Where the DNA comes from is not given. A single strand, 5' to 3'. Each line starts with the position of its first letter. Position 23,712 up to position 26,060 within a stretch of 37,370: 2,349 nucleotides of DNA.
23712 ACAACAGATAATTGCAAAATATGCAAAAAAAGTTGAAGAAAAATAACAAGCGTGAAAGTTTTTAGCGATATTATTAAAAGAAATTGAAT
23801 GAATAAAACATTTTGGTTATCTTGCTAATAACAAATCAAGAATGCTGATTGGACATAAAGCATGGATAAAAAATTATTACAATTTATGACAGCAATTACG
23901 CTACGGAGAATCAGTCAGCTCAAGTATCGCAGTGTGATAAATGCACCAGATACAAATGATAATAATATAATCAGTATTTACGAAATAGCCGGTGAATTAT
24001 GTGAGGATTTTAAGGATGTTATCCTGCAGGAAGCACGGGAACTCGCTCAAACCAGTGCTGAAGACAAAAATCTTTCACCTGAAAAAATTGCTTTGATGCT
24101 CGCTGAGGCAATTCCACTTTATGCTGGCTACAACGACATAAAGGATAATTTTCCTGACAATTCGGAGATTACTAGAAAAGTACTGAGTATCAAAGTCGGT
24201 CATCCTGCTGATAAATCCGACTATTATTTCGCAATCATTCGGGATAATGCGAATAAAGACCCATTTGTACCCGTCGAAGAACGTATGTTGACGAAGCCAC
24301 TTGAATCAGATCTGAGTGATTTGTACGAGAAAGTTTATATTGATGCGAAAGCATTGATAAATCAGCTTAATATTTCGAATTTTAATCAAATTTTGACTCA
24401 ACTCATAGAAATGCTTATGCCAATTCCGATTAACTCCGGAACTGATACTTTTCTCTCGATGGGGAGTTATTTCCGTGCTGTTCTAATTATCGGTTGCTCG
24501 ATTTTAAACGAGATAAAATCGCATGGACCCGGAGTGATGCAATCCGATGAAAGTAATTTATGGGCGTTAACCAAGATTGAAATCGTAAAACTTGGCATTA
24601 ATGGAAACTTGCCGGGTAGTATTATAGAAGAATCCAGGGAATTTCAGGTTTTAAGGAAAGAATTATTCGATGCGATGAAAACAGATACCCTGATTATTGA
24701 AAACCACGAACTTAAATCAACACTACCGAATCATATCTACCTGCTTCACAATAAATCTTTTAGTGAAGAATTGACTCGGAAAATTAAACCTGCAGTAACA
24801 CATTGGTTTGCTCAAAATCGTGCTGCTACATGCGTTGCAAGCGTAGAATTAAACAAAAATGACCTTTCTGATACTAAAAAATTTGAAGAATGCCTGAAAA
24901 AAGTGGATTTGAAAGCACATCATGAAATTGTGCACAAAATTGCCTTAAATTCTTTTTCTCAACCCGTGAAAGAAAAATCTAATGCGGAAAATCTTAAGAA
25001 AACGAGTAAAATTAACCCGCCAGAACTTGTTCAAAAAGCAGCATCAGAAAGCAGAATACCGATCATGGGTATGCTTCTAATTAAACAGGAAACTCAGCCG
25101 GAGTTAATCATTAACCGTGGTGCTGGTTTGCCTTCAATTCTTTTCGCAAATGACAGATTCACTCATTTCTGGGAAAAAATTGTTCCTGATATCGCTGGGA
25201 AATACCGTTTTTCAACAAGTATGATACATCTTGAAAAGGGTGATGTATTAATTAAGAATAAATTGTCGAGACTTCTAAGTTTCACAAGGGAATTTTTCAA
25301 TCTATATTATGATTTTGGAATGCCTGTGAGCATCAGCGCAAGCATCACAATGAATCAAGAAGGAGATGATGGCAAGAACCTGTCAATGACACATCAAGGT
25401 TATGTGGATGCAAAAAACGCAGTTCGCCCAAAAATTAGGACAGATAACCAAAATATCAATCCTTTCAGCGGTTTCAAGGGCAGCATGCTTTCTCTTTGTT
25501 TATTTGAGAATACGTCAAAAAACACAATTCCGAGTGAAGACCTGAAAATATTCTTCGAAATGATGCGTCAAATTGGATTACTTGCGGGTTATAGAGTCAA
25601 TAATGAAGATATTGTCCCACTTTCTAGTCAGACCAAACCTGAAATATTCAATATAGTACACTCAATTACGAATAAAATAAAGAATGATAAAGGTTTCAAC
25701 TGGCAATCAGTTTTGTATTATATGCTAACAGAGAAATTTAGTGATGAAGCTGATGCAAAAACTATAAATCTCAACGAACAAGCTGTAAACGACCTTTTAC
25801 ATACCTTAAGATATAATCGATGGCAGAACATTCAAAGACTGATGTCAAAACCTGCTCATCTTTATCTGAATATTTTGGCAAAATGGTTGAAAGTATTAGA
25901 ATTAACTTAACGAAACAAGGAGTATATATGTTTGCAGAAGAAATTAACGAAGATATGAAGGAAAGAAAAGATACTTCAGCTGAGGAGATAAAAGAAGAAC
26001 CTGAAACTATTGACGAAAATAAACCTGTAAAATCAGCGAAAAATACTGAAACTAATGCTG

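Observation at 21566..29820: EF-G paralog and the Csm-like block form one apparent transcription unit in a translation-related neighbourhood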

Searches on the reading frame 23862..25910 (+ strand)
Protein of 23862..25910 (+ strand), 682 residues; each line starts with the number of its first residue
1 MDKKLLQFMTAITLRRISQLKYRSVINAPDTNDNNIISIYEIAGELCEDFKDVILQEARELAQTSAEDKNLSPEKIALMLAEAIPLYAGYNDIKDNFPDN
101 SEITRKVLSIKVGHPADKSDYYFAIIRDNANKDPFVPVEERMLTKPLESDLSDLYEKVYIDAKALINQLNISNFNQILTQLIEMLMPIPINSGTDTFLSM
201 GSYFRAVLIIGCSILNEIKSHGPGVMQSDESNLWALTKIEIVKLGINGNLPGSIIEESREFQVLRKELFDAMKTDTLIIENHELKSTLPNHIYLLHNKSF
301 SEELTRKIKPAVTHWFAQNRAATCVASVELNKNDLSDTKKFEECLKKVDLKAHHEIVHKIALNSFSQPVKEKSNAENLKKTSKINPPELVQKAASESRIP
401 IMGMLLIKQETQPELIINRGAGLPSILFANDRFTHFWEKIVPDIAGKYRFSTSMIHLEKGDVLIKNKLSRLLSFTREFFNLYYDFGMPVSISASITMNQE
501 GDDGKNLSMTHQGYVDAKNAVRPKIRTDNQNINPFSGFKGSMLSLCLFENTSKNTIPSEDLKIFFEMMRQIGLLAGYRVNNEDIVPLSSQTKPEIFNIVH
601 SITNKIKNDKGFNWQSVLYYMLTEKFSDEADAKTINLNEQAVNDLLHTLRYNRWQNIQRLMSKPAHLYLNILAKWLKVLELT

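Call 4: search_protein_families(library=pfam, proteins=[window:23862-25910:+], max_evalue=0.01)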
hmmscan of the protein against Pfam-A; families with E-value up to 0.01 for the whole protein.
window:23862-25910:+ (682 aa): 0 families

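Call 5: search_protein_families(library=ncbifam, proteins=[window:23862-25910:+], max_evalue=0.01)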
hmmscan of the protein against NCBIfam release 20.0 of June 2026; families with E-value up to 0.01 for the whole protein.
window:23862-25910:+ (682 aa): 0 families

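Call 16: find_homologous_proteins(query=window:23862-25910:+)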
Query window:23862-25910:+ (682 aa): 3 proteins with E <= 0.001 among 8000 candidates.
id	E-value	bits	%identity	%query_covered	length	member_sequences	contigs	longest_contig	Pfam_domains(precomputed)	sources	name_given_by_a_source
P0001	0.0e+0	1521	100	100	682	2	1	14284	-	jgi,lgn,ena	-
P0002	0.0e+0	1142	76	100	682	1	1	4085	-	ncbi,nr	ncbi:MAG: hypothetical protein K8S87_05155 [Planctomycetes bacterium]|nr:hypothetical protein [Planc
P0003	3.7e-210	718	49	100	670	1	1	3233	-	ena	-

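Call 17: find_encoding_contigs(protein=P0002, flank=10000)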
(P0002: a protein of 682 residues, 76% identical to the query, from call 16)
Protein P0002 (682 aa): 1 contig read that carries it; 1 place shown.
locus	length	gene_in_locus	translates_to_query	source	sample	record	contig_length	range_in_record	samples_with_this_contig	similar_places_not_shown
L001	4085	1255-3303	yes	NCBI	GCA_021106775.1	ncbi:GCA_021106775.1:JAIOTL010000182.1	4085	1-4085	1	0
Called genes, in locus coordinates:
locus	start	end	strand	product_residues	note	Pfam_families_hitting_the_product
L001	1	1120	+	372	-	PF22042:EF-G_D2 (weak), PF14492:EFG_III, PF03764:EFG_IV, PF00679:EFG_C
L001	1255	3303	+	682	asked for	-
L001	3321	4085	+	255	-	?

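Call 18: find_encoding_contigs(protein=P0003, flank=10000)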
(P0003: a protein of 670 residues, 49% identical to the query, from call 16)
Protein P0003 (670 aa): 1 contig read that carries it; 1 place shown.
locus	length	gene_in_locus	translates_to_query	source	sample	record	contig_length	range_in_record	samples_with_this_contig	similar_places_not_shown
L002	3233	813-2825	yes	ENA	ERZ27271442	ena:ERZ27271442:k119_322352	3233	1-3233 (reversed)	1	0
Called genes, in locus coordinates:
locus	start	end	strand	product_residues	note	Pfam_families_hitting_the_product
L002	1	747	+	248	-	?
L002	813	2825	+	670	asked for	-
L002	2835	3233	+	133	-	?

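Call 19: find_encoding_contigs(protein=P0001, flank=10000)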
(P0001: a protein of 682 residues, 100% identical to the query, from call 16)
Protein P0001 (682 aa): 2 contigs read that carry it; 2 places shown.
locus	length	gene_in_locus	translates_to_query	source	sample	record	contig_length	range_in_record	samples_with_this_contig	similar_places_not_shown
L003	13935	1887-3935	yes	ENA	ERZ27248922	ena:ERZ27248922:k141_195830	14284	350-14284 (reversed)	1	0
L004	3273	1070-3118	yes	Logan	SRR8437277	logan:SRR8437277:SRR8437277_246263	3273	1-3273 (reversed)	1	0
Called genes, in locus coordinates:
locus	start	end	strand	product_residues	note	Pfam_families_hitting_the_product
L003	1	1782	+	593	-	?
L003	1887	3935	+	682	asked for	-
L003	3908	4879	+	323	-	PF03750:Csm2_III-A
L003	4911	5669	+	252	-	PF03787:RAMPs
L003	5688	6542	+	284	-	-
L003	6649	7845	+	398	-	PF03787:RAMPs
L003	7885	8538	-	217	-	PF00406:ADK, PF13238:AAA_18 (weak), PF13207:AAA_17, PF05191:ADK_lid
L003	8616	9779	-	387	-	PF02421:FeoB_N (faint), PF03193:RsgA_GTPase, PF01926:MMR_HSR1 (weak)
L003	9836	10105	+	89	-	-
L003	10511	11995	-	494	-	-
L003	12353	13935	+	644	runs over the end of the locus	?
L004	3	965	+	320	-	?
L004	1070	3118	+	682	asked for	-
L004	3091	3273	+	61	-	?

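Call 20: search_protein_families(library=pfam, proteins=[L002:1-747:+, L002:2835-3233:+, L001:3321-4085:+], max_evalue=0.01)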
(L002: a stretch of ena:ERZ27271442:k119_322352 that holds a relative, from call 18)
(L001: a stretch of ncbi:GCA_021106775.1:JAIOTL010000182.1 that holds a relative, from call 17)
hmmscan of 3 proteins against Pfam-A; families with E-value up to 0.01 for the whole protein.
L002:1-747:+ (248 aa): 3 families
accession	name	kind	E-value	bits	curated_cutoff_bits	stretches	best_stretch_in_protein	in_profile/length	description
PF03764.24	EFG_IV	-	7e-38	129.6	24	1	28-147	1-121/121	Elongation factor G, domain IV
PF00679.30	EFG_C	-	5.8e-25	87.6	27.9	1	149-236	1-88/89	Elongation factor G C-terminus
PF14492.12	EFG_III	-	0.0025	18.3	27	1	2-25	50-73/75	Elongation Factor G, domain III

L002:2835-3233:+ (133 aa): 0 families

L001:3321-4085:+ (255 aa): 1 family
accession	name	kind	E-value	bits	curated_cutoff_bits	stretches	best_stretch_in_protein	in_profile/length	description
PF03750.18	Csm2_III-A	-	0.0019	19.4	24.8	1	209-253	20-70/115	Csm2 Type III-A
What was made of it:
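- Adjacency is conserved in all visible block-bearing loci (calls 17-20).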

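Call 24: find_related_loci(query=A1, collection=genome_contigs, flank=10000)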
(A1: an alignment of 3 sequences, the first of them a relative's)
Query A1 (682 aa) in genome_contigs; peptide patterns used: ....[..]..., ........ (x = any residue, [..] = any of these).
69 stretches matched a pattern, but none encodes a relative of the query by tblastn (E <= 1e-3).

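Call 30: find_related_loci(query=A1, collection=metagenome_contigs, flank=10000)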
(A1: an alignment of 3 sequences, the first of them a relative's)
Query A1 (682 aa) in metagenome_contigs; peptide patterns used: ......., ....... (x = any residue, [..] = any of these).
600 stretches matched a pattern, but none encodes a relative of the query by tblastn (E <= 1e-3).
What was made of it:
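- Tried and rejected: Scans of genome_contigs and metagenome_contigs with the Cas10-slot alignment found nothing (calls 24, 30).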

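Call 31: predict_structure(alignment_id=A1)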
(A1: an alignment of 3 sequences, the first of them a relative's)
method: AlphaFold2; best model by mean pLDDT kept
length: 682 residues; sequences in the alignment: 3
mean_pLDDT: 36.2   pTM: 0.26
mean pLDDT of the five models: 36.2, 35.5, 35.4, 33.4, 31.8
residues with pLDDT >= 90: 0; 70-90: 0; 50-70: 68; < 50: 614
segments of 3 or more residues with pLDDT < 50: 1-6, 8-159, 170-175, 182-236, 242-256, 274-290, 320-441, 443-445, 447-599, 601-682
pLDDT, mean of each block of 10 residues (from residue 1): 46 43 29 33 42 42 41 37 27 26 24 25 32 32 27 43 58 48 39 26 31 33 31 47 42 50 64 43 40 52 63 57 30 30 31 29 25 23 23 29 43 31 31 41 46 37 37 42 34 25 24 22 22 23 24 31 45 43 40 45 44 38 32 31 32 30 35 38 31
secondary structure, 60 per line:
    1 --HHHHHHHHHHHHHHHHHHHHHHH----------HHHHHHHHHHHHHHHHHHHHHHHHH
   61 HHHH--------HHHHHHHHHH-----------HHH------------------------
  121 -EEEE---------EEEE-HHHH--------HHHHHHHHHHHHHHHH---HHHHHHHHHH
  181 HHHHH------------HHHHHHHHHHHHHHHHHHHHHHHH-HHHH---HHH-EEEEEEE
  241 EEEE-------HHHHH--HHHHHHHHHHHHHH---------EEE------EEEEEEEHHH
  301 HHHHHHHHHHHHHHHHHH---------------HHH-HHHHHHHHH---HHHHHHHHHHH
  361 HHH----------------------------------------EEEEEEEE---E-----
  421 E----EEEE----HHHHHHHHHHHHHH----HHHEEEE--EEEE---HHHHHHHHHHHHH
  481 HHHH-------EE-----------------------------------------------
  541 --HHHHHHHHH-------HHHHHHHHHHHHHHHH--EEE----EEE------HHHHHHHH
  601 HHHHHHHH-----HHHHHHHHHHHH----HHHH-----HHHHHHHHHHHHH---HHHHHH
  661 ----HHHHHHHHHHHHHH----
elements in order (helices of 4 or more, strands of 3 or more residues): H3-25 H36-64 H73-82 E122-125 E135-138 H140-143 H152-167 H171-185 H198-221 H223-226 E234-244 H252-256 H259-272 E282-284 E291-297 H298-318 H338-346 H350-363 E404-411 E426-429 H434-447 E455-458 E461-464 H468-484 H543-551 H559-574 E577-579 E584-586 H593-608 H614-625 H630-633 H639-651 H655-660 H665-678

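Call 32: search_solved_structures(query=A1, max_evalue=10, show_alignments=2)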
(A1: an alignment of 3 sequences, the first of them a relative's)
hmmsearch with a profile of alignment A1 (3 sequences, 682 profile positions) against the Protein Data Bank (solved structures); distinct sequences matched with E-value up to 10: 2.
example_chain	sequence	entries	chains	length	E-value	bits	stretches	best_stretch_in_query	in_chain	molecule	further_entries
7c7e_A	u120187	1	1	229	0.012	17.3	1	299-364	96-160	Putative DNA-binding transcriptional regulator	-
2lvv_A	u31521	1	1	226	0.61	11.7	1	212-238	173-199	Flagellar calcium-binding protein TB-24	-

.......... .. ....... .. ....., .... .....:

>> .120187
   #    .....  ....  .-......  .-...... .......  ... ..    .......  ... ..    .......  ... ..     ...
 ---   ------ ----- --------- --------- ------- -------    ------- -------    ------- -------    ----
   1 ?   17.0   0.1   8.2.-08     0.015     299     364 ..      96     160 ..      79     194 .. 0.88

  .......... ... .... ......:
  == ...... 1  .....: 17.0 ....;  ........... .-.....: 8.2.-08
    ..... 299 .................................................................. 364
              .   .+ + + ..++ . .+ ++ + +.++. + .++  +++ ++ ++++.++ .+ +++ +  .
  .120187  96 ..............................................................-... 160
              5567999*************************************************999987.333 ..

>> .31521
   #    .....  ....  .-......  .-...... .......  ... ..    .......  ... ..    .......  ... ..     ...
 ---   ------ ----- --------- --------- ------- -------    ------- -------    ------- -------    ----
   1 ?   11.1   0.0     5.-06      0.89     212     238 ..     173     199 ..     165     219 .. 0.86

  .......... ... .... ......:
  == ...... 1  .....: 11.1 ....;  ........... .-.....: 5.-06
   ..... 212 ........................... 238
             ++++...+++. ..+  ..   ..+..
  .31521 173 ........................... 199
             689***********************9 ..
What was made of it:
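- Tried and rejected: A profile search against PDB sequences gave only chance hits (call 32).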

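Call 33: search_protein_families(library=padloc, proteins=[window:23862-25910:+], max_evalue=1)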
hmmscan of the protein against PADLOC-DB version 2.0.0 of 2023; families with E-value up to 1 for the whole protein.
window:23862-25910:+ (682 aa): 1 family
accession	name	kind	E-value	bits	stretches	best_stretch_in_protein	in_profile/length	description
PDLC01049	Cas11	-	0.078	11.5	1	506-556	4-55/123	core gene (cas11)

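Call 45: search_protein_representatives(alignment_id=A1)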
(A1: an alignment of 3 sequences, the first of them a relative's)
Query: 3 sequences, 682 profile positions. Proteins with E-value up to 0.001 (for the whole library): 3; up to 1e-10: 3; up to 1e-30: 2. The best 3 are listed.
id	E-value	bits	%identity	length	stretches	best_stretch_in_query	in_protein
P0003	0.0e+00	1287.7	-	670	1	1-682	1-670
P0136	9.3e-96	338.3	-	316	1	370-680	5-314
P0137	7.1e-28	113.9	-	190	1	4-112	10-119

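Call 64: list_cluster_members(proteins=[P0001, P0004, P0002, P0125, P0129, P0005, P0008])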
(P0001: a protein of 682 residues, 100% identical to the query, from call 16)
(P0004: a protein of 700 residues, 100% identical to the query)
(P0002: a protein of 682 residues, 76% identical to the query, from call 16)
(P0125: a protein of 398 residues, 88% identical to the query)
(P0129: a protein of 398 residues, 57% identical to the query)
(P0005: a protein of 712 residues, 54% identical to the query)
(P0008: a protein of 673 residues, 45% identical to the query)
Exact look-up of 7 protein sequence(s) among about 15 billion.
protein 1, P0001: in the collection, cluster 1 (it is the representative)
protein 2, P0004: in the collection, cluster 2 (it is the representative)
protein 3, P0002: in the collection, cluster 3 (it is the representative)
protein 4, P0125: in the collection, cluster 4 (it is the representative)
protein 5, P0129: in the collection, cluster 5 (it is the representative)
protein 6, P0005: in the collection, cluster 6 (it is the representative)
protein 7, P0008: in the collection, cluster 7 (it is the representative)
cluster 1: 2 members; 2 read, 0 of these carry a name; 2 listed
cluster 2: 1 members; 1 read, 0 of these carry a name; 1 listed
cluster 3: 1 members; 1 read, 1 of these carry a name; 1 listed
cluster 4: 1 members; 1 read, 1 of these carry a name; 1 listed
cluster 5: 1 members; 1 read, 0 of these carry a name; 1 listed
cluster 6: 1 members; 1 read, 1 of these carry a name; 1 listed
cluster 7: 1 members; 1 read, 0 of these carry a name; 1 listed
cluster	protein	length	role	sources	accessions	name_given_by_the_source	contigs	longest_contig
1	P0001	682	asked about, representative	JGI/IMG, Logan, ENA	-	-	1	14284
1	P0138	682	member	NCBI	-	-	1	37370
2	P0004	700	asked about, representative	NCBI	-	-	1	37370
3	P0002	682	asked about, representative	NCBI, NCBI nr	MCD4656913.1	MAG: hypothetical protein K8S87_05155 [Planctomycetes bacterium] | hypothetical protein [Planctomycetota bacterium]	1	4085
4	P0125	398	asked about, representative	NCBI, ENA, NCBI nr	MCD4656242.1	MAG: type III-A CRISPR-associated RAMP protein Csm5 [Planctomycetes bacterium] | type III-A CRISPR-associated RAMP protein Csm5 [Planctomycetota bacterium]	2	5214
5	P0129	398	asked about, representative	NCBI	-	-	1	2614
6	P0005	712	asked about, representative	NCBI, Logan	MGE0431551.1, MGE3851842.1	MAG: elongation factor G [Planctomycetota bacterium]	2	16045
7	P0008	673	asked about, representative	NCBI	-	-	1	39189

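Call 68: search_protein_families(library=pfam, proteins=[P0137, P0136, P0003], max_evalue=10)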
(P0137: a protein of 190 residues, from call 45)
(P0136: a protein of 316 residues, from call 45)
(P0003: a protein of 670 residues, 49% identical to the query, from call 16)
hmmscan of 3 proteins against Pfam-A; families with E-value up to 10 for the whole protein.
P0137 (190 aa): 4 families
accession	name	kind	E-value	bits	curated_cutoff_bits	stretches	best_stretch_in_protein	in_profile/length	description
PF01588.26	tRNA_bind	-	2.3e-17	63.3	27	1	111-187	15-95/96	Putative tRNA binding domain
PF13526.11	DUF4125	-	0.016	15.3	25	1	65-120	54-111/197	Protein of unknown function (DUF4125)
PF00294.29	PfkB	-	0.016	15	25.8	1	39-121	125-208/302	pfkB family carbohydrate kinase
PF20579.4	LapA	-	0.26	12.1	27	1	111-179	29-96/99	LapA domain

P0136 (316 aa): 2 families
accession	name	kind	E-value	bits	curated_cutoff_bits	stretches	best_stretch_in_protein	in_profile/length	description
PF10501.15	Ribosomal_L50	-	0.084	13.5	25.1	1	194-251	35-89/109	Ribosomal subunit 39S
PF01212.27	Beta_elim_lyase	-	0.14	11.9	27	1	171-216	55-100/288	Beta-eliminating lyase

P0003 (670 aa): 2 families
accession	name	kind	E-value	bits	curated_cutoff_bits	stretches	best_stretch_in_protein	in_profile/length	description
PF11015.13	DUF2853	-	0.05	14.7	25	1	579-615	62-98/101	Protein of unknown function (DUF2853)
PF10982.13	DUF2789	-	0.065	13.9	27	1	339-366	6-33/75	Protein of unknown function (DUF2789)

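Call 69: find_encoding_contigs(protein=P0137, flank=10000, max_places=4)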
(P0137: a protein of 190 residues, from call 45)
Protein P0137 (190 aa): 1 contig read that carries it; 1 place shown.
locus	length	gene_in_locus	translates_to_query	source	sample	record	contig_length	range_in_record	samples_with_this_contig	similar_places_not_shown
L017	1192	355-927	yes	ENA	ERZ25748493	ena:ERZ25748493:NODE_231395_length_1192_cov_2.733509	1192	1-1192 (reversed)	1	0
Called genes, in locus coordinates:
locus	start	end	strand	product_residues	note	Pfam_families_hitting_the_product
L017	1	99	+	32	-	?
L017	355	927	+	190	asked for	PF01588:tRNA_bind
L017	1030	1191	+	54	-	?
